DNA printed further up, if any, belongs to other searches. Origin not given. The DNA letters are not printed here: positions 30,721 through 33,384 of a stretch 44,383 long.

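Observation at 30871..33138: HerA/YjgR-type ATPase fused to an acidic linker, a wHTH-like segment and an unassigned ~220-aa C-terminal domain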

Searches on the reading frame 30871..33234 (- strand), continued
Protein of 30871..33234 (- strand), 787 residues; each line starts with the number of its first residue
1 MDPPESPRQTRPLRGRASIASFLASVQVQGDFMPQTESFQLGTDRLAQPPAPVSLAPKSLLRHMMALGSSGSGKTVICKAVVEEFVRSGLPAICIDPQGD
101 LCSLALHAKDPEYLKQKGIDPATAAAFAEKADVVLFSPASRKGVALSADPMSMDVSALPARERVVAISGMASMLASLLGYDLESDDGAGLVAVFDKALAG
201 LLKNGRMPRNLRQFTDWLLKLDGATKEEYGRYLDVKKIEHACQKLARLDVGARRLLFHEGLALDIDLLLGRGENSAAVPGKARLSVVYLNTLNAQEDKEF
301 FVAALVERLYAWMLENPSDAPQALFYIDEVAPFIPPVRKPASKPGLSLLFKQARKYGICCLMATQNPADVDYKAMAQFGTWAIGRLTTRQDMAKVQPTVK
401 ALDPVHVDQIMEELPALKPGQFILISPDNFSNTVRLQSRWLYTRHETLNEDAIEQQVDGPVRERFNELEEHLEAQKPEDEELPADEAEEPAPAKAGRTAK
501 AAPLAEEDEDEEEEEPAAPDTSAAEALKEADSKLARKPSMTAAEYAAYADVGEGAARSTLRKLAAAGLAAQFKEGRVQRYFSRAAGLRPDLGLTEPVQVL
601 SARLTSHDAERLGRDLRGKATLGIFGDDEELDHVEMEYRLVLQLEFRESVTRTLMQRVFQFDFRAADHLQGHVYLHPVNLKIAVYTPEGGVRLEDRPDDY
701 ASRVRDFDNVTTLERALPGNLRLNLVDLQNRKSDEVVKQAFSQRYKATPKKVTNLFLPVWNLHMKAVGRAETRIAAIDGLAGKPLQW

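Call 7: search_solved_structures(query=window:30871-33234:-, max_evalue=1)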
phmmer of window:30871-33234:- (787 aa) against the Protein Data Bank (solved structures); distinct sequences matched with E-value up to 1: 10.
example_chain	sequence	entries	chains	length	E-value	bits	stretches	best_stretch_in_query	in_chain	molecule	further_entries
8xau_A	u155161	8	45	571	2.7e-06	29.5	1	331-429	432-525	ATP-binding protein | HerA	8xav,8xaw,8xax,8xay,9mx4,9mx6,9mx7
8wiv_A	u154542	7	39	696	2.7e-05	26.1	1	323-426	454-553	Helicase HerA central domain-containing protein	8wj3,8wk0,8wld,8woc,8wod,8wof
9x1l_A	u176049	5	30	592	0.00062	21.6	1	307-426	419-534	DNA helicase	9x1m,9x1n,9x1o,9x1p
11kk_A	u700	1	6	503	0.00078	21.3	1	49-107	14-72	HerA like helicase YjgR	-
9c1m_M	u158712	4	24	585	0.0016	20.3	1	336-427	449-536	ATP-binding protein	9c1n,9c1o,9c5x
8ziq_M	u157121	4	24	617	0.0019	20.1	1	339-427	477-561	HerA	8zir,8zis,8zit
8j4u_M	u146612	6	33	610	0.02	16.7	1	325-423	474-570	Nucleoside triphosphate hydrolase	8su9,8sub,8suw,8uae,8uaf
8wet_A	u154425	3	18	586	0.054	15.2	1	289-401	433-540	TdpA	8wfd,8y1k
1gl6_A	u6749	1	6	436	0.95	11.1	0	58-105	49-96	ATPASE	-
1e9r_A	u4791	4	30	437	0.95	11.1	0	58-105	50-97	CONJUGAL TRANSFER PROTEIN TRWB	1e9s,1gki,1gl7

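Call 15: find_encoding_contigs(protein=P0001, flank=10000, max_places=3)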
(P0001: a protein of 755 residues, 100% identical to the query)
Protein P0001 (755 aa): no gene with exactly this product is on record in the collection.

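Call 16: find_encoding_contigs(protein=P0016, flank=8000, max_places=2)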
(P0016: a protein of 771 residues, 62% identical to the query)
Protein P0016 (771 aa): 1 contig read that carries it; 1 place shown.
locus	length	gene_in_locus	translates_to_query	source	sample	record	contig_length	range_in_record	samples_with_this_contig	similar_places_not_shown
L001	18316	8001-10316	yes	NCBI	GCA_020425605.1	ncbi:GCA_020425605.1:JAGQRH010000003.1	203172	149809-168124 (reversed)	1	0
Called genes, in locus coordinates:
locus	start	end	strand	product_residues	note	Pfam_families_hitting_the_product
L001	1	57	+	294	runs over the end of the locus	PF05050:Methyltransf_21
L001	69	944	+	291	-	PF05050:Methyltransf_21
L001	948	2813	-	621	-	PF02628:COX15-CtaA, PF01040:UbiA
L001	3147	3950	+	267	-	PF02630:SCO1-SenC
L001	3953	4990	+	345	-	PF02790:COX2_TM, PF00116:COX2, PF00034:Cytochrom_C, PF13442:Cytochrome_CBB3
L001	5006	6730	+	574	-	PF00115:COX1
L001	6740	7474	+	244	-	PF00510:COX3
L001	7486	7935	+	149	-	PF03626:COX4_pro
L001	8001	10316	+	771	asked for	PF01935:DUF87 (weak), PF05872:HerA_C (weak), PF10412:TrwB_AAD_bind (faint)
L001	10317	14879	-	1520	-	PF00069:Pkinase, PF07714:PK_Tyr_Ser-Thr, PF00515:TPR_1 (faint), PF07719:TPR_2 (faint), PF13181:TPR_8 (faint), PF13414:TPR_11 (faint), PF13180:PDZ_2, PF17820:PDZ_6 (weak), +6 more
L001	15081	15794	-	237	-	PF03372:Exo_endo_phos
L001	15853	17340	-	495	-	-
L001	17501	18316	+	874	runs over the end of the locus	PF01326:PPDK_N, PF00391:PEP-utilizers, PF02896:PEP-utilizers_C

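Call 18: find_encoding_contigs(protein=P0077, flank=8000, max_places=2)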
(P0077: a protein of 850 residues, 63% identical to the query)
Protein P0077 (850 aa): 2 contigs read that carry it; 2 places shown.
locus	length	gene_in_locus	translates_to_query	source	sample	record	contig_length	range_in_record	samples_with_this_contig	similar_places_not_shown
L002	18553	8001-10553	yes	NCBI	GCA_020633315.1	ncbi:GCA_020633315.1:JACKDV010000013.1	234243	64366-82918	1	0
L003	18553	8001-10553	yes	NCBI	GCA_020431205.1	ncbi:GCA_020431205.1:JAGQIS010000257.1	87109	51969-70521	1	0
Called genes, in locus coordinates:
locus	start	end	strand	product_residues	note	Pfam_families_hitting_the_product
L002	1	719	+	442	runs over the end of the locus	PF12867:DinB_2 (weak), PF03781:FGE-sulfatase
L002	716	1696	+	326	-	PF10017:Methyltransf_33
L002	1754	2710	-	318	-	-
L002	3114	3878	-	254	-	-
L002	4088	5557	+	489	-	-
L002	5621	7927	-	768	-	PF01244:Peptidase_M19 (faint)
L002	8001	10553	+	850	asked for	PF01935:DUF87, PF05872:HerA_C (weak)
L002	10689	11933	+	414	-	PF01839:FG-GAP (faint), PF13517:FG-GAP_3 (weak)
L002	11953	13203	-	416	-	PF00682:HMGL-like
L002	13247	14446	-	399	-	PF00108:Thiolase_N, PF02803:Thiolase_C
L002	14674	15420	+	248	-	-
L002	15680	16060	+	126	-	PF00633:HHH, PF03934:T2SSK (weak), PF04919:DUF655 (faint), PF12836:HHH_3, PF14520:HHH_5 (faint)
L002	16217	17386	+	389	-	-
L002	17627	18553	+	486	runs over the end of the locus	PF01565:FAD_binding_4, PF09265:Cytokin-bind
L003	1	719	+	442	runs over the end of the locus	PF12867:DinB_2 (weak), PF03781:FGE-sulfatase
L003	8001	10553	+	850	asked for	PF01935:DUF87, PF05872:HerA_C (weak)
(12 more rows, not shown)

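Call 19: find_encoding_contigs(protein=P0109, flank=8000, max_places=2)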
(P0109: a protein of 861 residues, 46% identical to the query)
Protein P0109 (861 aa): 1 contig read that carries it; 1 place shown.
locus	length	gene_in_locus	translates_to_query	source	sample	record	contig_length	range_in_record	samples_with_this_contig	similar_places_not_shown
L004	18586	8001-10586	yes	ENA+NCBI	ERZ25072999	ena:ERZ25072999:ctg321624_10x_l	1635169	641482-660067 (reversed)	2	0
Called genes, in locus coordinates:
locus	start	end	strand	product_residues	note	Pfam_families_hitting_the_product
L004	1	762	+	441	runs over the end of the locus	PF16697:Yop-YscD_cpl, PF00498:FHA, PF00158:Sigma54_activat, PF14532:Sigma54_activ_2, PF07728:AAA_5 (weak), PF25601:AAA_lid_14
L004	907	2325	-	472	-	-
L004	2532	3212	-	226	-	PF14234:DUF4336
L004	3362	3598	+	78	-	-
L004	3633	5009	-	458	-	PF00072:Response_reg, PF00158:Sigma54_activat, PF14532:Sigma54_activ_2, PF07728:AAA_5, PF25601:AAA_lid_14, PF02954:HTH_8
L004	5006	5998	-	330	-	PF00512:HisKA, PF02518:HATPase_c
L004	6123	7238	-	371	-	PF11583:AurF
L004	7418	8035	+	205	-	-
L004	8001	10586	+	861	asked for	PF01935:DUF87, PF05872:HerA_C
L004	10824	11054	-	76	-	-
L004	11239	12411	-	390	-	PF03372:Exo_endo_phos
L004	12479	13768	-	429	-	PF00149:Metallophos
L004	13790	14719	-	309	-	-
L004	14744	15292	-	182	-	PF00014:Kunitz_BPTI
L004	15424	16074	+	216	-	-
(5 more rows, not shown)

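Call 45: predict_structure(alignment_id=A3)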
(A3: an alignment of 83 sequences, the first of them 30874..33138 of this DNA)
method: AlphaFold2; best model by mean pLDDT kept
length: 755 residues; sequences in the alignment: 83
mean_pLDDT: 91.7   pTM: 0.65
mean pLDDT of the five models: 91.7, 90.9, 90.9, 90.5, 90.3
residues with pLDDT >= 90: 637; 70-90: 63; 50-70: 12; < 50: 43
segments of 3 or more residues with pLDDT < 50: 451-487, 590-592
pLDDT, mean of each block of 10 residues (from residue 1): 77 97 96 96 98 97 98 95 96 97 97 95 89 92 92 96 97 94 95 96 96 88 93 97 97 98 94 95 95 97 91 94 97 93 92 96 95 98 98 97 98 96 96 97 73 47 39 38 50 95 98 98 97 96 97 97 98 96 75 72 98 95 85 92 98 97 97 96 98 96 98 98 98 89 96 93
secondary structure, 60 per line:
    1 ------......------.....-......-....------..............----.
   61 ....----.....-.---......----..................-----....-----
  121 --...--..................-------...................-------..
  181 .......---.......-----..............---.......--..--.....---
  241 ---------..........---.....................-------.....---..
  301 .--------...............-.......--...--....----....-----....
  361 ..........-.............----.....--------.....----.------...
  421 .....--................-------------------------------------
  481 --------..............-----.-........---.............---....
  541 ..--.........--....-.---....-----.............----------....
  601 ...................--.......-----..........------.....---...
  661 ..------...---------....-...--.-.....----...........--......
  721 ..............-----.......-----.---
elements in order (helices of 4 or more, strands of 3 or more residues): E7-12 E19-23 H25-30 E32-35 H42-55 E60-64 H69-73 H79-84 H89-98 E99-106 E112-115 H128-145 H153-171 H179-187 H191-197 H203-216 H220-226 H233-237 E250-256 H263-283 E291-295 H310-324 E326-332 H340-343 E348-351 H357-370 H372-384 E389-393 E402-406 H418-425 H428-443 H489-502 H510-517 H521-533 E537-542 E545-550 E565-568 H574-586 E597-619 H622-628 E634-643 E650-654 E658-662 E681-684 H693-697 H702-712 E715-734 E740-746

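Call 48: fold_search(model_id=the predicted structure, library=pdb)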
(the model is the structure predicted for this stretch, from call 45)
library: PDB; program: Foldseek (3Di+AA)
matches with E <= 10: 1514; with E <= 0.001: 137
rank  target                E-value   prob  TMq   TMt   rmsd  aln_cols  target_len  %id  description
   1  9x1m_A                3.1e-17  1.00  0.35  0.45  11.8       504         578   15  The cryo-EM structure of HerA-NurA complex with AMPPNP and dsDNA from Thermococcus kodakarensis (released 2026-02-04)
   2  4d2i_A                7.8e-17  1.00  0.36  0.55   5.8       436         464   15  Crystal structure of the HerA hexameric DNA translocase from Sulfolobus solfataricus bound to AMP-PNP (released 2014-12-03)
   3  4d2i_B                2.1e-16  1.00  0.34  0.54   6.8       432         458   13  Crystal structure of the HerA hexameric DNA translocase from Sulfolobus solfataricus bound to AMP-PNP (released 2014-12-03)
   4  8wod_D                1.2e-15  1.00  0.33  0.48  10.1       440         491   18  Cryo-EM structure of SIR2/HerA complex (released 2024-09-11)
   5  8wiv_L                5.8e-15  1.00  0.37  0.43  12.0       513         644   18  Cryo-EM structure of a bacterial protein (released 2024-09-11)
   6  8wiv_D                8.0e-15  1.00  0.34  0.42  11.9       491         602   17  Cryo-EM structure of a bacterial protein (released 2024-09-11)
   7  8wj3_N                8.4e-15  1.00  0.38  0.52   9.4       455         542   18  Cryo-EM structure of a bacterial protein (released 2024-09-11)
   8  8wof_D                8.9e-15  1.00  0.34  0.46   9.9       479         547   18  Cryo-EM structure of SIR2/HerA complex (released 2024-09-11)
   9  8wld_D                8.9e-15  1.00  0.35  0.40  11.6       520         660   18  Cryo-EM structure of SIR2/HerA antiphage complex (released 2024-09-11)
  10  8wld_L                1.5e-14  1.00  0.35  0.39  12.0       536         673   17  Cryo-EM structure of SIR2/HerA antiphage complex (released 2024-09-11)
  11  8wiv_O                1.8e-14  1.00  0.36  0.41  11.7       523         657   18  Cryo-EM structure of a bacterial protein (released 2024-09-11)
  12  8woc_D                2.4e-14  1.00  0.35  0.46   9.9       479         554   18  Cryo-EM structure of SIR2/HerA complex (released 2024-09-11)
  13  8wiv_M                2.5e-14  1.00  0.37  0.43  11.5       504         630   19  Cryo-EM structure of a bacterial protein (released 2024-09-11)
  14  8xav_A                5.6e-14  1.00  0.35  0.45  10.9       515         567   16  Cryo-EM structure of an anti-phage defense complex (released 2024-06-05)
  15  8xau_E                6.6e-14  1.00  0.33  0.44  11.7       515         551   15  Cryo-EM structure of HerA (released 2024-06-05)
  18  8xau_F                1.3e-13  1.00  0.32  0.43  11.3       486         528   16  Cryo-EM structure of HerA (released 2024-06-05)
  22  8xau_A                6.2e-13  1.00  0.36  0.46  10.8       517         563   15  Cryo-EM structure of HerA (released 2024-06-05)
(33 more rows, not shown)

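Call 50: find_related_loci(query=A3, collection=genome_contigs, flank=10000)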
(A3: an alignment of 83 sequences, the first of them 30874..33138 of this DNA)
Query A3 (755 aa) in genome_contigs; peptide patterns used: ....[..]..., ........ (x = any residue, [..] = any of these).
506 stretches matched a pattern; 426 encode a relative of the query (tblastn E <= 1e-3); the best 80 are kept; 80 distinct loci.
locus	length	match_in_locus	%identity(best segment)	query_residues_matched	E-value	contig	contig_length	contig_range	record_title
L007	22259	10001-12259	65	2-755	0e+0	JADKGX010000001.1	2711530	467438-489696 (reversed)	MAG: Planctomycetota bacterium isolate Ribe_18-Q3-R11-54_MAXAC.269 tig00000386-10-27093100, whole genome shotgun sequenc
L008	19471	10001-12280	66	9-755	0e+0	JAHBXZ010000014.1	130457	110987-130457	MAG: Planctomycetota bacterium isolate ACE_PLA32 PLA32_14, whole genome shotgun sequence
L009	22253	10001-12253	62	7-755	0e+0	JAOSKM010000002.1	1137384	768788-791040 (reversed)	MAG: Planctomycetota bacterium isolate FR_29 FR-Planctomycetota-1_s2, whole genome shotgun sequence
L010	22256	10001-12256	61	7-755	0e+0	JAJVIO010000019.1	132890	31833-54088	MAG: Planctomycetota bacterium isolate Bin_90R c_000000000641, whole genome shotgun sequence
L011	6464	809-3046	61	9-755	0e+0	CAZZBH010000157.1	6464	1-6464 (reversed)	MAG TPA_asm: uncultured Planctomycetaceae bacterium isolate SRP193661_co2_81 genome assembly, contig: NODE_9431_length_6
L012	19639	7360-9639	62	9-755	0e+0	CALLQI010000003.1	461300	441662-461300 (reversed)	MAG TPA_asm: uncultured bacterium isolate SRR6227243_bin.55_CONCOCT_v1.1_MAG genome assembly, contig: ERZ795105.28, whol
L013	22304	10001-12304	62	7-755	0e+0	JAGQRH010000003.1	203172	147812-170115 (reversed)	MAG: Planctomycetota bacterium isolate HKST-UBA87 NODE_3_length_203172_cov_5.426579, whole genome shotgun sequence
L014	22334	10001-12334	60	12-755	0e+0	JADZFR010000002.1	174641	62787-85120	MAG: Planctomycetota bacterium isolate SJ873 c_000000014542, whole genome shotgun sequence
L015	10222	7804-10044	61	7-755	0e+0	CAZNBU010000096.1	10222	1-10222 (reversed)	MAG TPA_asm: uncultured Planctomycetaceae bacterium isolate binchicken_co350_24 genome assembly, contig: NODE_7149_lengt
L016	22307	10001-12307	61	12-755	0e+0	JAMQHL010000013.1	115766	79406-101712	MAG: Planctomycetota bacterium isolate PLA1 L5_k97_21885, whole genome shotgun sequence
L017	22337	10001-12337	60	12-755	0e+0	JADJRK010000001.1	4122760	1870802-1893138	MAG: Planctomycetota bacterium isolate Fred_18-Q3-R57-64_MAXAC.456 tig00000287-10-41217550, whole genome shotgun sequenc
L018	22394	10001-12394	58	7-755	0e+0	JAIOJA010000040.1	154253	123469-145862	MAG: Planctomycetota bacterium isolate MAG_44 contig_103626, whole genome shotgun sequence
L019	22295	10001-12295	57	9-755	0e+0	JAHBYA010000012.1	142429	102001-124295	MAG: Planctomycetota bacterium isolate ACE_PLA33 PLA33_12, whole genome shotgun sequence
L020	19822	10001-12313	54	15-755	0e+0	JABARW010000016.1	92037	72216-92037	MAG: Planctomycetota bacterium isolate Bin_91R c_000000001062, whole genome shotgun sequence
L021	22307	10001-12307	62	7-755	0e+0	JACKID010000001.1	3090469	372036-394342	MAG: Planctomycetota bacterium isolate HK-STAS-PLAN-35 HK-STAS-PLAN-35_1, whole genome shotgun sequence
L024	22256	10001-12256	67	9-755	0e+0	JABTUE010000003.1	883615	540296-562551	MAG: Planctomycetota bacterium isolate H3_PLA7 seq003, whole genome shotgun sequence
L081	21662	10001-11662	36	6-604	3e-108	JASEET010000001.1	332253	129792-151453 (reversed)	MAG: Candidatus Bathyarchaeia archaeon isolate Yes46-05 NODE_1_length_332253_cov_51.189827, whole genome shotgun sequenc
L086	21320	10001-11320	40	6-445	3e-104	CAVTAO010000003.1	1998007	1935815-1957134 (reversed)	MAG: Candidatus Bathyarchaeota archaeon isolate MFD04408.bin.2.185 genome assembly, contig: contig_13593, whole genome s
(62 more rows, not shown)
